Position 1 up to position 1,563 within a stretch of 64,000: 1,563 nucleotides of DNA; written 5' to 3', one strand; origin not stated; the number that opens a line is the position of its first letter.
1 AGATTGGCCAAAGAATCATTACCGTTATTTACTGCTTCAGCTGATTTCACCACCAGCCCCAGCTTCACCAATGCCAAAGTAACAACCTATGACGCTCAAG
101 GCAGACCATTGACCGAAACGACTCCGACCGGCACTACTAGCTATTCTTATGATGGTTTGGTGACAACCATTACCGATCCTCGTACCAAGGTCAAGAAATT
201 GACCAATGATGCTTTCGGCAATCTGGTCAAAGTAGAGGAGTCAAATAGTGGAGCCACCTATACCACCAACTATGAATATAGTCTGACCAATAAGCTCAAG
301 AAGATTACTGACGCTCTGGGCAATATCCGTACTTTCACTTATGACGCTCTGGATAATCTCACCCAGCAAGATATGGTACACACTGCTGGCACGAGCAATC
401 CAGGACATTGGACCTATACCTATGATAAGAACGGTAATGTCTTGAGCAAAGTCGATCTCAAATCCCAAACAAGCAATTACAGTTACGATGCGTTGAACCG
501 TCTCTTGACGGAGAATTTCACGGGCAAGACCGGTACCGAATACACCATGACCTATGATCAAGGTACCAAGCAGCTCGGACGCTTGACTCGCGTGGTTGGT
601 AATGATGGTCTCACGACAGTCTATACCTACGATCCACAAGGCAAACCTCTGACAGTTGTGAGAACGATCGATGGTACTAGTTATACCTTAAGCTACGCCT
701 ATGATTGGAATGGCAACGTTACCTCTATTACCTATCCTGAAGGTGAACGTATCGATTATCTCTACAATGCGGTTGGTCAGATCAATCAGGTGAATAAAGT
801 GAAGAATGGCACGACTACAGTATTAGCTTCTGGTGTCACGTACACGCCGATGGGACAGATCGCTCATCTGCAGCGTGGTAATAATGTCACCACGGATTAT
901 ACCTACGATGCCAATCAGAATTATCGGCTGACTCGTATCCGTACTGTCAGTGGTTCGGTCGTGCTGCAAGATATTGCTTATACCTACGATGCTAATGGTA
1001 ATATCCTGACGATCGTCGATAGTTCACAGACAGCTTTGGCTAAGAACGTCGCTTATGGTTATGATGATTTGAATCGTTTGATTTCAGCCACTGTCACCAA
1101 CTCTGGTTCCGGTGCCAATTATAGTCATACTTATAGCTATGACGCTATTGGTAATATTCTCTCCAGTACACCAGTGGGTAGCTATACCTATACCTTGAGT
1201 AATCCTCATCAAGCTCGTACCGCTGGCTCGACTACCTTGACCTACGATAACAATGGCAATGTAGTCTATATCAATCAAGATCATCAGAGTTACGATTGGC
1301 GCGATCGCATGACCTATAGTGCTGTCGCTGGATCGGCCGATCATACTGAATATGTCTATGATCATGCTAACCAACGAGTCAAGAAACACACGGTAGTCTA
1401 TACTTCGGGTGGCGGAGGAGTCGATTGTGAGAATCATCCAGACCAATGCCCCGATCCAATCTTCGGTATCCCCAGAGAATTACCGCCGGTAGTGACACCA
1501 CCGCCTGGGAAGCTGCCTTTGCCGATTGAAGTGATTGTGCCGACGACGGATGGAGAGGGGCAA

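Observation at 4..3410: RHS polymorphic toxin with an unusual Pro/Thr/Glu-rich linker, AT-rich toxin tip, candidate immunity gene and a downstream core remnant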

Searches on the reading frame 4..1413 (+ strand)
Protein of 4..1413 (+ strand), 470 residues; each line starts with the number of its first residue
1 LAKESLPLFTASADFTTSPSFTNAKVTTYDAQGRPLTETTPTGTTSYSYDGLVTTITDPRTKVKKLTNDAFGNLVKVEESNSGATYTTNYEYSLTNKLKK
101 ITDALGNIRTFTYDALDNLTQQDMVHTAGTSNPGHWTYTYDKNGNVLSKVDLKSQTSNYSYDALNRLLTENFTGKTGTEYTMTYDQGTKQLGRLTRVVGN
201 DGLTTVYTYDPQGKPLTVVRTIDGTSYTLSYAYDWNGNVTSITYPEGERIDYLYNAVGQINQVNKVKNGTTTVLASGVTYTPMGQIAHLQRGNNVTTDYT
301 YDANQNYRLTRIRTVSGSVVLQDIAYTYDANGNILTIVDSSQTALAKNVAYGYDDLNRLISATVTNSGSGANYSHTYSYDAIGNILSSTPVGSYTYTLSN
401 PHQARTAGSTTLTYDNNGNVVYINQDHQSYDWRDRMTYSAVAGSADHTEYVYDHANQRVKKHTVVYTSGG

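Call 20: find_related_loci(query=window:4-1413:+, collection=genome_contigs, flank=10000)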
Query window:4-1413:+ (470 aa) in genome_contigs; peptide patterns used: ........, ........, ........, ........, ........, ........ (x = any residue, [..] = any of these).
90 stretches matched a pattern; 28 encode a relative of the query (tblastn E <= 1e-3); 28 distinct loci.
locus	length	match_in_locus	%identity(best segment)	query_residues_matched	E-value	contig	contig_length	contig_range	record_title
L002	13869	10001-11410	94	1-470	0e+0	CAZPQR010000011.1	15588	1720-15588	MAG TPA_asm: uncultured Gammaproteobacteria bacterium isolate SRP189682_co1_236 genome assembly, contig: NODE_7753_lengt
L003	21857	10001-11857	79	1-465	0e+0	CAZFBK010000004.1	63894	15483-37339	MAG TPA_asm: uncultured Gammaproteobacteria bacterium isolate SRP286056_co1_112 genome assembly, contig: NODE_420_length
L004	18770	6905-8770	76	3-468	0e+0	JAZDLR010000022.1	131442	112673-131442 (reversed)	MAG: Candidatus Komeilibacteria bacterium isolate MEGAHIT-group-0.611 k141_11278848, whole genome shotgun sequence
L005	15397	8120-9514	71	1-466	0e+0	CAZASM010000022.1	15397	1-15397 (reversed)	MAG TPA_asm: uncultured Gammaproteobacteria bacterium isolate binchicken_co105_63 genome assembly, contig: NODE_4845_len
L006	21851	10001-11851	40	1-465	7e-82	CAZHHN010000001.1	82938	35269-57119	MAG TPA_asm: uncultured Gammaproteobacteria bacterium isolate SRP193066_co2_114 genome assembly, contig: NODE_74_length_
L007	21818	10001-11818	46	25-424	4e-64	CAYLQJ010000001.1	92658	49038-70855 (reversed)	MAG TPA_asm: uncultured Candidatus Saccharibacteria bacterium isolate SRP285395_co1_362 genome assembly, contig: NODE_22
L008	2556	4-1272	33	30-463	3e-39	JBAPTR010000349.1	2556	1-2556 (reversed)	MAG: Desulfatiglandaceae bacterium isolate MFD01219_ilm_asm_bin15 k127_178224, whole genome shotgun sequence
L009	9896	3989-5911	31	34-465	5e-35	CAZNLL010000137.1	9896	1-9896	MAG TPA_asm: uncultured Desulfobacteraceae bacterium isolate binchicken_co334_233 genome assembly, contig: NODE_12728_le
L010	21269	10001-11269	29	24-419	6e-24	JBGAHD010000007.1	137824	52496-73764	MAG: Ahniellaceae bacterium isolate MAG_MBR_H10.40 MBRH10-40_opera_contig_530, whole genome shotgun sequence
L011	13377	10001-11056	30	24-364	5e-22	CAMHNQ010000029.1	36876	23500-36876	MAG: uncultured Bacteroidales bacterium isolate SRR11784279_bin.50_metaWRAP_v1.3_MAG genome assembly, contig: ERZ1220274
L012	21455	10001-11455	26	35-470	8e-20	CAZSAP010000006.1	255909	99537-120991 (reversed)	MAG TPA_asm: uncultured bacterium isolate binchicken_co269_236 genome assembly, contig: NODE_34_length_255909_cov_56.437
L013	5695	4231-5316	27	41-402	4e-16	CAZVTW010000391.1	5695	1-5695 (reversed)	MAG TPA_asm: uncultured Bacteroidales bacterium isolate binchicken_co8_117 genome assembly, contig: NODE_28366_length_56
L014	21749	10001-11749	28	16-461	5e-16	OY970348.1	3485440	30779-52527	MAG: uncultured Solirubrobacteraceae bacterium isolate MFD06229.bin.2.5 genome assembly, chromosome: 1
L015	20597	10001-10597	33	299-463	3e-15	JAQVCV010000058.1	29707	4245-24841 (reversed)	MAG: Bacteroidales bacterium isolate STD2_97 NODE_5469_length_29707_cov_4.501589_Sandtown_D2, whole genome shotgun seque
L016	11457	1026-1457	35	226-365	5e-15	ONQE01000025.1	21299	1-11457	uncultured Bacteroidales bacterium isolate RUG538 genome assembly, contig: scaffold_1010, whole genome shotgun sequence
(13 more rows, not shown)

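Call 69: search_protein_families(library=pfam, proteins=[L002:5003-11767:+, L003:6785-13516:+, L004:3674-10291:+], max_evalue=0.001)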
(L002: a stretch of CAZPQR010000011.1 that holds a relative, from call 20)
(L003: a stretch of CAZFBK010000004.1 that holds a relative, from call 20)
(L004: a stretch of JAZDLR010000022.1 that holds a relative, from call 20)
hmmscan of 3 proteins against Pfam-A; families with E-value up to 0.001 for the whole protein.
L002:5003-11767:+ (2255 aa): 7 families
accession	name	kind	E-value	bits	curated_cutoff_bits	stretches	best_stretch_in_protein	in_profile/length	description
PF05593.20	RHS_repeat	-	2.3e-41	139.8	22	6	1695-1728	1-37/38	RHS Repeat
PF13385.13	Laminin_G_3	-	4.3e-37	128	27.6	2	1002-1150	4-150/151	Concanavalin A-like lectin/glucanases superfamily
PF03534.18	SpvB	-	7.9e-16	58.5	22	1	128-290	3-183/287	Salmonella virulence plasmid 65kDa B protein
PF13517.12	FG-GAP_3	-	5.6e-12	46.5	26.9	2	545-617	1-60/61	FG-GAP-like repeat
PF07953.20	Toxin_R_bind_N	-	6.3e-08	33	23.8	1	1427-1590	29-186/191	Clostridium neurotoxin, N-terminal receptor binding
PF02210.31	Laminin_G_2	-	6.3e-07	30.3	22.9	1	1497-1556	28-84/126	Laminin G domain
PF00054.30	Laminin_G_1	-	7.4e-05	23.4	24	1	1503-1557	35-87/131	Laminin G domain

L003:6785-13516:+ (2244 aa): 4 families
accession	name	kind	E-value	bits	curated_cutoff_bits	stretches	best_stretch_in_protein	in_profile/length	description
PF05593.20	RHS_repeat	-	2e-42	143.2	22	3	1366-1395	1-30/38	RHS Repeat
PF03534.18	SpvB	-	1.4e-21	77.4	22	1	130-291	3-181/287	Salmonella virulence plasmid 65kDa B protein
PF13517.12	FG-GAP_3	-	5.2e-08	33.8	26.9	2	436-514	1-61/61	FG-GAP-like repeat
PF01839.29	FG-GAP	-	2.6e-05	24.4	22.1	0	632-642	8-18/37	FG-GAP repeat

L004:3674-10291:+ (2206 aa): 5 families
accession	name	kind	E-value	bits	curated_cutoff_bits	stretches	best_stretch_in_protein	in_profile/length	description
PF05593.20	RHS_repeat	-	6.2e-33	113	22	3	1422-1450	4-32/38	RHS Repeat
PF15542.11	Ntox50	-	6.2e-22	78.6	22.2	1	2111-2198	1-92/92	Bacterial toxin 50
PF03534.18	SpvB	-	8.5e-16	58.4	22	1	133-294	3-181/287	Salmonella virulence plasmid 65kDa B protein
PF01839.29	FG-GAP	-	1.5e-09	38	22.1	0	502-530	5-35/37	FG-GAP repeat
PF13517.12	FG-GAP_3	-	1.3e-07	32.6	26.9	3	571-648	1-60/61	FG-GAP-like repeat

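Call 98: search_protein_families(library=pfam, proteins=[L003:50-841:+, L003:847-3747:+, L003:5082-6410:+, L002:432-2006:+, L002:2141-3820:+, L002:3913-4476:+, L002:4498-5022:+, L002:11734-13107:+, L002:13113-13373:+], max_evalue=0.001)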
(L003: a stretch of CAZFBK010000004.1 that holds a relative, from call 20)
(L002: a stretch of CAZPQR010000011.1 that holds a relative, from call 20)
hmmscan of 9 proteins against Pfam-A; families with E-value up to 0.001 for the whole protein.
L003:50-841:+ (263 aa): 1 family
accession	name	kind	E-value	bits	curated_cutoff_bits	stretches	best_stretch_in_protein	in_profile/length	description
PF02329.21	HDC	-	1.3e-36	126.7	25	1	6-258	12-287/294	Histidine carboxylase PI chain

L003:847-3747:+ (966 aa): 6 families
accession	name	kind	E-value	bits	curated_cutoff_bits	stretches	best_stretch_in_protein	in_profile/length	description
PF02518.31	HATPase_c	-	1.2e-25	90.6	26.4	1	808-918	2-110/111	Histidine kinase-, DNA gyrase B-, and HSP90-like ATPase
PF00512.31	HisKA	-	1.1e-16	61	26.9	1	693-761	1-66/66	His Kinase A (phospho-acceptor) domain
PF13185.12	GAF_2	-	1.4e-13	51.7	28.6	2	509-662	2-133/136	GAF domain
PF01590.32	GAF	-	3.4e-11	44.2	22.4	1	510-662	1-131/133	GAF domain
PF13492.12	GAF_3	-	1.8e-09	38.5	27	0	571-662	49-125/129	GAF domain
PF16927.11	HisKA_7TM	-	5.9e-07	30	28.6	1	6-224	2-222/224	N-terminal 7TM region of histidine kinase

L003:5082-6410:+ (442 aa): 2 families
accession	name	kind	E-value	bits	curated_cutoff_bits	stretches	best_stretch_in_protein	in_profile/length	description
PF00675.25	Peptidase_M16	-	8e-18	65.2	22.3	1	39-182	5-147/149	Insulinase (Peptidase family M16)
PF05193.26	Peptidase_M16_C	-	2.4e-12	47.5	23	1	189-368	1-181/181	Peptidase M16 inactive domain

L002:432-2006:+ (524 aa): 1 family
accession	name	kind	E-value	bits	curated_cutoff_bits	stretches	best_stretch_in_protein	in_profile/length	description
PF02310.24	B12-binding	-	2.1e-08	34.5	32.1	1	26-133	12-111/121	B12 binding domain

L002:2141-3820:+ (559 aa): 17 families
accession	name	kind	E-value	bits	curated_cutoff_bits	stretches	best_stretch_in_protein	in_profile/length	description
PF00005.33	ABC_tran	-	1.3e-49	168.7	25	2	18-182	2-137/137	ABC transporter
PF13304.12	AAA_21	-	1.5e-18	68.3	27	2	137-209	221-299/304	AAA domain, putative AbiEii toxin, Type IV TA system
PF00006.31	ATP-synt_ab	-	2.9e-08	34.1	29.5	0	18-50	5-37/213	ATP synthase alpha/beta family, nucleotide-binding domain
PF13191.12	AAA_16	-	1.3e-07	32.7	32.6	1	16-111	14-99/167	AAA ATPase domain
PF02463.25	SMC_N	-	2.6e-07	30.7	40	0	466-521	148-205/220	RecF/RecN/SMC N terminal domain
PF03193.22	RsgA_GTPase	-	2.1e-06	28.1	30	0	369-399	107-137/174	RsgA GTPase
PF12848.13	ABC_tran_Xtn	-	3e-06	27.7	25.9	1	226-326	4-80/85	ABC transporter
PF13555.12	AAA_29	-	3.7e-06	27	27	0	368-386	22-40/61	P-loop containing region of AAA domain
PF01926.29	MMR_HSR1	-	4.2e-05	24.1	21.9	0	370-395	1-26/113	50S ribosome-binding GTPase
PF13401.12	AAA_22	-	4.7e-05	24.2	27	0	30-78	8-33/130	AAA domain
PF00004.35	AAA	-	6e-05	23.9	21.2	0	31-63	2-32/131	ATPase family associated with various cellular activities (AAA)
PF13479.12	AAA_24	-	9.9e-05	22.7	27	0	27-75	2-45/195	AAA domain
PF13476.12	AAA_23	-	0.00019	22.6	27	0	365-388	15-39/201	AAA domain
PF02421.24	FeoB_N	-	0.00022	21.2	27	0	370-393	2-25/156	Ferrous iron transport protein B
PF05729.18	NACHT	-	0.00023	21.5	26.7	0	30-48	3-21/167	NACHT domain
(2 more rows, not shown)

L002:3913-4476:+ (187 aa): 0 families

L002:4498-5022:+ (174 aa): 9 families
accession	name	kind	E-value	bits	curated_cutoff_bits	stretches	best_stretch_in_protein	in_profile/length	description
PF03848.20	TehB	-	2.8e-18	66.5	20.4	1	19-155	31-176/193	Tellurite resistance protein TehB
PF13649.12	Methyltransf_25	-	1.5e-13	51.7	27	1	23-97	2-86/97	Methyltransferase domain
PF08242.18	Methyltransf_12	-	4.3e-13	50.3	30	1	23-100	1-88/98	Methyltransferase domain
PF08241.18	Methyltransf_11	-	4.4e-13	50.1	21.2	1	23-100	1-83/95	Methyltransferase domain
PF13489.12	Methyltransf_23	-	6e-12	46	27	1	3-139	7-146/164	Methyltransferase domain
PF13847.12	Methyltransf_31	-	4.2e-10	39.9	27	1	19-115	4-112/145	Methyltransferase domain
PF05401.17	NodS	-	8.5e-08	32.7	24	1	20-102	45-130/201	Nodulation protein S (NodS)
PF07021.18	MetW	-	3.8e-05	23.8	21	1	14-109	9-107/193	Methionine biosynthesis protein MetW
PF05175.20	MTS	-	9e-05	22.6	23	1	17-69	28-90/170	Methyltransferase small domain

L002:11734-13107:+ (457 aa): 0 families

L002:13113-13373:+ (86 aa): 0 families
